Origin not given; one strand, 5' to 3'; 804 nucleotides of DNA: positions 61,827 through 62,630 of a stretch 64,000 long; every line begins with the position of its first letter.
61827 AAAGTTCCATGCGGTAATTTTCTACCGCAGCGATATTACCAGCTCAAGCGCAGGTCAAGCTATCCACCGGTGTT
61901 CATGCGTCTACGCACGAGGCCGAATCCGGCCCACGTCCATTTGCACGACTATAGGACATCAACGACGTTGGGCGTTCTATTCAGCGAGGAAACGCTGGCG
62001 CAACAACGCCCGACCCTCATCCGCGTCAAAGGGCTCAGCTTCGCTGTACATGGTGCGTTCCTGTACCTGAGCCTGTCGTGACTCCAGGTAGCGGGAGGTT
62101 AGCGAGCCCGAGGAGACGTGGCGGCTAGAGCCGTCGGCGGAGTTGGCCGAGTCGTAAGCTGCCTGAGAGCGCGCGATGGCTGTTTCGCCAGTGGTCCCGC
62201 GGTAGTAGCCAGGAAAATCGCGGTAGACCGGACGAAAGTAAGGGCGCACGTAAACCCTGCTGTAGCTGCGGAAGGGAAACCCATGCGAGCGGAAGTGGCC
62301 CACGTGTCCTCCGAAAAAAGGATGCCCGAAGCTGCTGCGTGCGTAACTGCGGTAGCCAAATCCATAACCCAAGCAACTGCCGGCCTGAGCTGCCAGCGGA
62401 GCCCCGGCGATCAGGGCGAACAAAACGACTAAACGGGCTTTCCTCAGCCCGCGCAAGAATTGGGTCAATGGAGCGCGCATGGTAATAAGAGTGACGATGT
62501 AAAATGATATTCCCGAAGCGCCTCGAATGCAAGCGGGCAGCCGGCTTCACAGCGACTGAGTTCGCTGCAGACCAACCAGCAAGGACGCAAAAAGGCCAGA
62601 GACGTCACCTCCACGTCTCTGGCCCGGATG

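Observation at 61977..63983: Tandem trio of separately transcribed genes for small secreted His/Arg/Lys/Gly/aromatic-rich proteins upstream of nuoE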

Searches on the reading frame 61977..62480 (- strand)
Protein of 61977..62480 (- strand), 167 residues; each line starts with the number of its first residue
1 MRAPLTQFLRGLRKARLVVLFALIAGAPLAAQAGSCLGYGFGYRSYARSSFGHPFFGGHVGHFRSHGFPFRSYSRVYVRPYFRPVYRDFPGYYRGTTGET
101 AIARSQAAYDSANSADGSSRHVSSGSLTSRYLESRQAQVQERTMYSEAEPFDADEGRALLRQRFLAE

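Call 3: search_protein_families(library=pfam, proteins=[window:61977-62480:-], max_evalue=1)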
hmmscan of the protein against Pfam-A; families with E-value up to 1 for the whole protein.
window:61977-62480:- (167 aa): 0 families

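Call 4: search_protein_families(library=ncbifam, proteins=[window:61977-62480:-], max_evalue=1)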
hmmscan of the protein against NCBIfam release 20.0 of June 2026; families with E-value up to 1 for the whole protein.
window:61977-62480:- (167 aa): 0 families

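Call 6: find_encoding_contigs(protein=window:61977-62480:-, flank=10000, max_places=6)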
Protein window:61977-62480:- (167 aa): 2 contigs read that carry it; 1 place shown.
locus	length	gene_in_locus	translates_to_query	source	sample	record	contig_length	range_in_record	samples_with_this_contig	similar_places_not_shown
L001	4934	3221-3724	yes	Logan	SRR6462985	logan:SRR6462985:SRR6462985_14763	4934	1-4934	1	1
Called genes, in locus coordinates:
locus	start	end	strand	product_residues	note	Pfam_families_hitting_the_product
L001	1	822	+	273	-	?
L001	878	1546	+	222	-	PF06283:ThuA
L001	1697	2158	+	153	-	-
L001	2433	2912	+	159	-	-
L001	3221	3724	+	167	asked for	-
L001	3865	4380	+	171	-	PF01257:2Fe-2S_thioredx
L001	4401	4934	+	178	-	?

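Call 15: find_homologous_proteins(query=L001:1697-2158:+, max_evalue=0.01)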
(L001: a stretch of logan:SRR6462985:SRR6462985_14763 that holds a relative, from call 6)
Query L001:1697-2158:+ (153 aa): 1 proteins with E <= 0.01 among 109 candidates.
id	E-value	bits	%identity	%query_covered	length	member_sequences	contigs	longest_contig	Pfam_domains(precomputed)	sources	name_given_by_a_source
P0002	3.9e-100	350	100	100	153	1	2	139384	-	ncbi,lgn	ncbi:MAG: hypothetical protein ACFBZ8_08965 [Opitutales bacterium]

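Call 16: find_homologous_proteins(query=window:61977-62480:-, max_evalue=0.01)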
Query window:61977-62480:- (167 aa): 3 proteins with E <= 0.01 among 106 candidates.
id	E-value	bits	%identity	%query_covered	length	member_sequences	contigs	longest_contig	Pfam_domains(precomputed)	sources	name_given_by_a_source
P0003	1.8e-90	319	99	89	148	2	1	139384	-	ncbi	ncbi:MAG: hypothetical protein ACFBZ8_08955 [Opitutales bacterium]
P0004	1.9e-21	95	49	84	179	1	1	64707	-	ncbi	-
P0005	9.8e-16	76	42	89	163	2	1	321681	-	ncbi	ncbi:MAG: hypothetical protein ACFB20_01970 [Opitutales bacterium]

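Call 17: find_encoding_contigs(protein=P0004, flank=10000, max_places=3)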
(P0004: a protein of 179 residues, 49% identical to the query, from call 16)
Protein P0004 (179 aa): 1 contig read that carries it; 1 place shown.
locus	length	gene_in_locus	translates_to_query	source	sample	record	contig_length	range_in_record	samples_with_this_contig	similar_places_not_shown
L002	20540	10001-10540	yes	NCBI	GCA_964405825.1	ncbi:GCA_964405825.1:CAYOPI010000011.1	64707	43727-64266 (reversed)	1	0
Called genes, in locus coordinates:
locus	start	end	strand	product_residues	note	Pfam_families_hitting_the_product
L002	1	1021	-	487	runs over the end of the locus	?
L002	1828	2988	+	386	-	PF04577:Glyco_transf_61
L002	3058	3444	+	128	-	PF28289:BV97_02767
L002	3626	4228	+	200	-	PF01058:Oxidored_q6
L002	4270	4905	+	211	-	PF00329:Complex1_30kDa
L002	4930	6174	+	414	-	PF00346:Complex1_49kDa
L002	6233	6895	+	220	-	PF06283:ThuA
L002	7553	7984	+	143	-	PF01850:PIN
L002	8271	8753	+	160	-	-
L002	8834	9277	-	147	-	-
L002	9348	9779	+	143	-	-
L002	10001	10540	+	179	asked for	-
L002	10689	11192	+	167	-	PF01257:2Fe-2S_thioredx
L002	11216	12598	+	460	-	PF01512:Complex1_51K, PF22461:SLBB_2 (weak), PF10589:NADH_4Fe-4S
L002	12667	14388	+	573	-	PF00111:Fer2 (weak), PF13510:Fer2_4, PF10588:NADH-G_4Fe-4S_3, PF22117:Fer4_Nqo3, PF22151:Fer4_NDSU1, PF00384:Molybdopterin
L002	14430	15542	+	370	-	PF00146:NADHdh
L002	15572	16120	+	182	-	PF12797:Fer4_2 (faint), PF13237:Fer4_10 (weak), PF14697:Fer4_21 (faint), PF12838:Fer4_7, PF13183:Fer4_8 (weak), PF13187:Fer4_9 (weak), PF13484:Fer4_16, PF00037:Fer4, +1 more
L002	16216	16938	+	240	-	PF00499:Oxidored_q3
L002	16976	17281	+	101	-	PF00420:Oxidored_q2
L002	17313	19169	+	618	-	PF00662:Proton_antipo_N, PF00361:Proton_antipo_M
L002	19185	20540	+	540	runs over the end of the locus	PF00361:Proton_antipo_M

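Call 18: find_encoding_contigs(protein=P0005, flank=10000, max_places=3)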
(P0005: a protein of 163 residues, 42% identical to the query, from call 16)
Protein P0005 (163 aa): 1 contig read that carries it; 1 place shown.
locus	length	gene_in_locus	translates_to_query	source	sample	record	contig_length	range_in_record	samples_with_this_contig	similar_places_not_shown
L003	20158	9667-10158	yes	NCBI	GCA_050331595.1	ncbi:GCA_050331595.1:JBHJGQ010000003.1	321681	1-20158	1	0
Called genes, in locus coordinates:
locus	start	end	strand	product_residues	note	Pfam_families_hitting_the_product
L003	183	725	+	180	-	-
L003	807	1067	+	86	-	PF04014:MazE_antitoxin (weak), PF15937:PrlF_antitoxin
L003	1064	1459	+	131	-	PF01850:PIN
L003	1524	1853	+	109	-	PF12802:MarR_2 (faint)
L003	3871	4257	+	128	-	PF28289:BV97_02767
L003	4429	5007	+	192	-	PF01058:Oxidored_q6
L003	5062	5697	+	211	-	PF00329:Complex1_30kDa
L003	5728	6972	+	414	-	PF00346:Complex1_49kDa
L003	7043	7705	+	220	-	PF06283:ThuA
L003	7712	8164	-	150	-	PF12796:Ank_2, PF13637:Ank_4, PF12796:Ank_2, PF13857:Ank_5, PF00023:Ank, PF13606:Ank_3, PF13637:Ank_4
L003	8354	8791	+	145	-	-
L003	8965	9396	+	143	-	-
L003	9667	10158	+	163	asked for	-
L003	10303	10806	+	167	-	PF01257:2Fe-2S_thioredx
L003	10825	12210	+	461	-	PF01512:Complex1_51K, PF22461:SLBB_2 (weak), PF10589:NADH_4Fe-4S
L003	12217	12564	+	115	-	PF21814:DUF6883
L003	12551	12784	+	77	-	PF16277:DUF4926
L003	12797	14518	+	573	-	PF00111:Fer2 (weak), PF13510:Fer2_4, PF10588:NADH-G_4Fe-4S_3, PF22117:Fer4_Nqo3, PF22151:Fer4_NDSU1, PF00384:Molybdopterin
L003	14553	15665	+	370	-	PF00146:NADHdh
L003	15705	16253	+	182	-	PF13534:Fer4_17 (faint), PF12797:Fer4_2 (faint), PF13237:Fer4_10 (weak), PF12838:Fer4_7, PF13183:Fer4_8 (weak), PF13187:Fer4_9, PF13484:Fer4_16, PF00037:Fer4, +2 more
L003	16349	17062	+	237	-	PF00499:Oxidored_q3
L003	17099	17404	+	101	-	PF00420:Oxidored_q2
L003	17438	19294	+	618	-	PF00662:Proton_antipo_N, PF00361:Proton_antipo_M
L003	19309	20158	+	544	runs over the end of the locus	PF00361:Proton_antipo_M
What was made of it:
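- No immunity, processing or export genes are adjacent (calls 6, 17, 18). The position between nuoD/thuA and nuoE is conserved in all three genomes (calls 6, 17, 18).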

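Call 29: find_related_loci(query=A1, collection=genome_contigs, flank=6000)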
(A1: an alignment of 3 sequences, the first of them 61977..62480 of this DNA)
Query A1 (167 aa) in genome_contigs; peptide patterns used: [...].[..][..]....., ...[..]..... (x = any residue, [..] = any of these).
94 stretches matched a pattern; 2 encode a relative of the query (tblastn E <= 1e-3); 2 distinct loci.
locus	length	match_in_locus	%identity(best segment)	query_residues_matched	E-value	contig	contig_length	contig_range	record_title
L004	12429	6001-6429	49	28-167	4e-26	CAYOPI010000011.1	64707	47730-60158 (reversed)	MAG TPA_asm: uncultured Opitutales bacterium isolate SRP128890_co1_260 genome assembly, contig: NODE_753_length_64707_co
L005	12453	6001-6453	42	20-167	1e-11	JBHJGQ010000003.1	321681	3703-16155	MAG: Opitutales bacterium isolate sb_S12C1742 S12Ck141_73354, whole genome shotgun sequence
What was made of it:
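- Tried and rejected: The genome_contigs scan returned only the two known MAGs (call 29).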

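Call 35: search_protein_representatives(alignment_id=A1)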
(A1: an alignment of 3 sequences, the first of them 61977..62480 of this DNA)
Query: 3 sequences, 176 profile positions. Proteins with E-value up to 0.001 (for the whole library): 3; up to 1e-10: 2; up to 1e-30: 2. The best 3 are listed.
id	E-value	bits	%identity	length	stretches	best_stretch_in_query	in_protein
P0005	1.2e-87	308.7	-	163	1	14-176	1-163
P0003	9.2e-63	227.6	-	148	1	26-176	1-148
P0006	3.9e-06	43.2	-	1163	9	11-61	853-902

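Call 36: find_related_loci(query=A1, collection=metagenome_contigs, flank=6000)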
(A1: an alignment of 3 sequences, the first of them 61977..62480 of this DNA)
Query A1 (167 aa) in metagenome_contigs; peptide patterns used: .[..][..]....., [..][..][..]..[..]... (x = any residue, [..] = any of these).
225 stretches matched a pattern, but none encodes a relative of the query by tblastn (E <= 1e-3).
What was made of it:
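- Tried and rejected: The metagenome scan with the G1 profile found nothing (call 36).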

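Call 39: find_related_loci(query=A4, collection=metagenome_contigs, flank=5000)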
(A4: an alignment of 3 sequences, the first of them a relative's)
Query A4 (222 aa) in metagenome_contigs; peptide patterns used: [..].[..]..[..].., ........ (x = any residue, [..] = any of these).
144 stretches matched a pattern; 1 encode a relative of the query (tblastn E <= 1e-3); 1 distinct loci.
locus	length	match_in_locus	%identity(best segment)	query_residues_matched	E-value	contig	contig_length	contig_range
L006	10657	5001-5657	30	3-212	1e-22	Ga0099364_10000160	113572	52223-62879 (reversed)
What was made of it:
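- Tried and rejected: The scan with the ThuA profile found only a 30%-identical ThuA, not followed up (call 39).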

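Call 41: search_solved_structures(query=A1, max_evalue=10)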
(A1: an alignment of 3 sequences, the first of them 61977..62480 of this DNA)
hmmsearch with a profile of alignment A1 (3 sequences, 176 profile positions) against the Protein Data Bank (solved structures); distinct sequences matched with E-value up to 10: 4.
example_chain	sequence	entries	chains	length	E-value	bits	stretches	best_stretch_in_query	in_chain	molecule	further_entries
7e7u_A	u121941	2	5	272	0.053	16.7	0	16-54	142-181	Fucose-binding lectin protein,Fucose-binding lectin protein,Fucose-binding lectin protein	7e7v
4csd_A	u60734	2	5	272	0.094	15.9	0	16-54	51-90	FUCOSE-BINDING LECTIN PROTEIN | Fucose-binding lectin protein,Fucose-binding lectin protein,Fucose-binding lectin protein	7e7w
7e7n_A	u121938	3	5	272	0.17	15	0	16-54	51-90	Fucose-binding lectin protein,Fucose-binding lectin protein,Fucose-binding lectin protein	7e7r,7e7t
8cr5_B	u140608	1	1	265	1.2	12.2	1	22-74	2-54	Interleukin-12 receptor subunit beta-1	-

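Call 43: search_solved_structures(query=A3, max_evalue=10)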
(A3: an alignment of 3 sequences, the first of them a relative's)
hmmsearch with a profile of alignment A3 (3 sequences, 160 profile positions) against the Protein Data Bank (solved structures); distinct sequences matched with E-value up to 10: 0.

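Call 46: predict_structure(alignment_id=A1)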
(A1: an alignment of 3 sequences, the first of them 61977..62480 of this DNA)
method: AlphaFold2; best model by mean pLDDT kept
length: 167 residues; sequences in the alignment: 3
mean_pLDDT: 49.5   pTM: 0.16
mean pLDDT of the five models: 49.5, 48.7, 44.6, 39.0, 36.3
residues with pLDDT >= 90: 0; 70-90: 28; 50-70: 27; < 50: 112
segments of 3 or more residues with pLDDT < 50: 28-99, 116-147
pLDDT, mean of each block of 10 residues (from residue 1): 65 72 57 38 35 34 38 38 38 41 54 48 42 47 48 78 77
secondary structure, 60 per line:
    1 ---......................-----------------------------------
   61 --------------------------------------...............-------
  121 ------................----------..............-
elements in order: H4-25 H99-113 H127-142 H153-166
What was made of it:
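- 61977..62480 (-): G1 coding sequence, 167 aa. It has a signal peptide, a Gly/Arg/Ser/Tyr/Phe-rich disordered N-terminal half, and a conserved helical C-terminal half ending in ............. AF2 gives pLDDT 49.5, with helices at 99-113, 127-142 and 153-166 (call 46).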

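Call 54: predict_structure(protein=P0002)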
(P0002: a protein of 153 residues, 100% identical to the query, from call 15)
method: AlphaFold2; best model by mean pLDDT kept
length: 153 residues; sequences in the alignment: 1
mean_pLDDT: 45.0   pTM: 0.20
mean pLDDT of the five models: 45.0, 42.5, 39.0, 35.7, 35.1
residues with pLDDT >= 90: 0; 70-90: 15; 50-70: 30; < 50: 108
segments of 3 or more residues with pLDDT < 50: 41-47, 49-103, 105-131, 138-140, 144-153
pLDDT, mean of each block of 10 residues (from residue 1): 59 78 69 51 42 39 34 34 33 34 34 35 45 47 43 33
secondary structure, 60 per line:
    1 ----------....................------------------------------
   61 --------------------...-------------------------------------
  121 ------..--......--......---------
elements in order: H11-30 E131-136 E139-144
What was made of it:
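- AF2 pLDDT is 45-50 (calls 46, 54).
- Tried and rejected: Structure prediction. pLDDT was 45-50 (calls 46, 54), too low for a meaningful fold search, so fold_search was not run.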

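Call 78: search_protein_families(library=padloc, proteins=[window:61977-62480:-, L001:1697-2158:+], max_evalue=1)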
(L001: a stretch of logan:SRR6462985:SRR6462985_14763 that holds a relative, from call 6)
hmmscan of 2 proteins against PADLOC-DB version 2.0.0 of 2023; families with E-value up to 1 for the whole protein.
window:61977-62480:- (167 aa): 0 families

L001:1697-2158:+ (153 aa): 0 families

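Call 79: search_protein_families(library=phrogs, proteins=[window:61977-62480:-, L001:1697-2158:+], max_evalue=1)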
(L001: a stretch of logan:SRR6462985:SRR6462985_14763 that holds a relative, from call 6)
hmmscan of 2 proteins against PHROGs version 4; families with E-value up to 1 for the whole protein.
window:61977-62480:- (167 aa): 0 families

L001:1697-2158:+ (153 aa): 1 family
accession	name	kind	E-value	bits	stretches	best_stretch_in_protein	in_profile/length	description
phrog_16538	-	unknown function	0.12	13.4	1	107-141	57-90/123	-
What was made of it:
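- On Any curated protein family (Pfam-A, NCBIfam, PADLOC, PHROGs, PDB sequences), including CpxP/Spy/ZraP and metal-chaperone families: PADLOC and PHROGs gave nothing (calls 78, 79).
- There are no PADLOC or PHROG hits and no bacteriocin Pfam hit (calls 3, 78, 79).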

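Call 82: search_protein_families(library=pfam, proteins=[L002:10037-10540:+, L003:9655-10158:+, L002:9348-9779:+, L003:8965-9396:+, L002:8277-8753:+, L003:8297-8791:+, L002:8834-9277:-, L002:3058-3444:+], max_evalue=1)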
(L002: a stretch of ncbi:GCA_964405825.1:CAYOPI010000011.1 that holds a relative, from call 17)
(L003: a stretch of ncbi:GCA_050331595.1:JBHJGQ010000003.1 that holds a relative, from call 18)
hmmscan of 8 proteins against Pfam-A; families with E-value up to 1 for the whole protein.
L002:10037-10540:+ (167 aa): 0 families

L003:9655-10158:+ (167 aa): 0 families

L002:9348-9779:+ (143 aa): 0 families

L003:8965-9396:+ (143 aa): 0 families

L002:8277-8753:+ (158 aa): 0 families

L003:8297-8791:+ (164 aa): 0 families

L002:8834-9277:- (147 aa): 2 families
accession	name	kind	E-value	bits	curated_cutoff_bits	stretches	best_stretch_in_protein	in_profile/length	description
PF08327.17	AHSA1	-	4.2e-05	24.2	22.1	1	11-143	1-124/125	Activator of Hsp90 ATPase homolog 1-like protein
PF10604.15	Polyketide_cyc2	-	0.00027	21.7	27.4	1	3-141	3-139/142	Polyketide cyclase / dehydrase and lipid transport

L002:3058-3444:+ (128 aa): 4 families
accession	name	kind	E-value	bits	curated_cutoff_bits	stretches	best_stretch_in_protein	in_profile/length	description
PF17197.9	DUF5134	-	0.003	18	29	1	4-116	33-119/152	Domain of unknown function (DUF5134)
PF02790.20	COX2_TM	-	0.05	14.2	22.8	1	56-86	49-79/88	Cytochrome C oxidase subunit II, transmembrane domain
PF05656.20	DUF805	-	0.22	12.5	25.7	1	3-82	20-83/111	Protein of unknown function (DUF805)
PF10329.14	DUF2417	-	0.28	11.1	25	0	71-114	49-91/234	Region of unknown function (DUF2417)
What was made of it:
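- The same gap also holds unrelated cargo: PIN, ankyrin and SRPBCC genes (calls 17, 18, 82).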

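Call 87: find_related_loci(query=A3, collection=viral_contigs, flank=3000)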
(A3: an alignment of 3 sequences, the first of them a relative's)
Query A3 (153 aa) in viral_contigs; peptide patterns used: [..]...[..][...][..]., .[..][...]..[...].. (x = any residue, [..] = any of these).
65 stretches matched a pattern, but none encodes a relative of the query by tblastn (E <= 1e-3).

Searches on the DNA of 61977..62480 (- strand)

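Call 32: search_rna_families(source=L001, threshold=evalue, max_evalue=1)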
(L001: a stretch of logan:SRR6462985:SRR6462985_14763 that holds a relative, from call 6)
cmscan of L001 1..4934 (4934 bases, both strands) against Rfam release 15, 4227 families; matches with E-value up to 1: 1.
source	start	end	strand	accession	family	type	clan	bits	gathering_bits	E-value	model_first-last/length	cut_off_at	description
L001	1990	2038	-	RF03403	mir-5366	Gene; miRNA;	-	29.9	73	0.0025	1-71/71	no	mir-5366 microRNA precursor family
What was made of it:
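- Tried and rejected: Only a spurious sub-threshold miRNA hit inside G3 (call 32).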
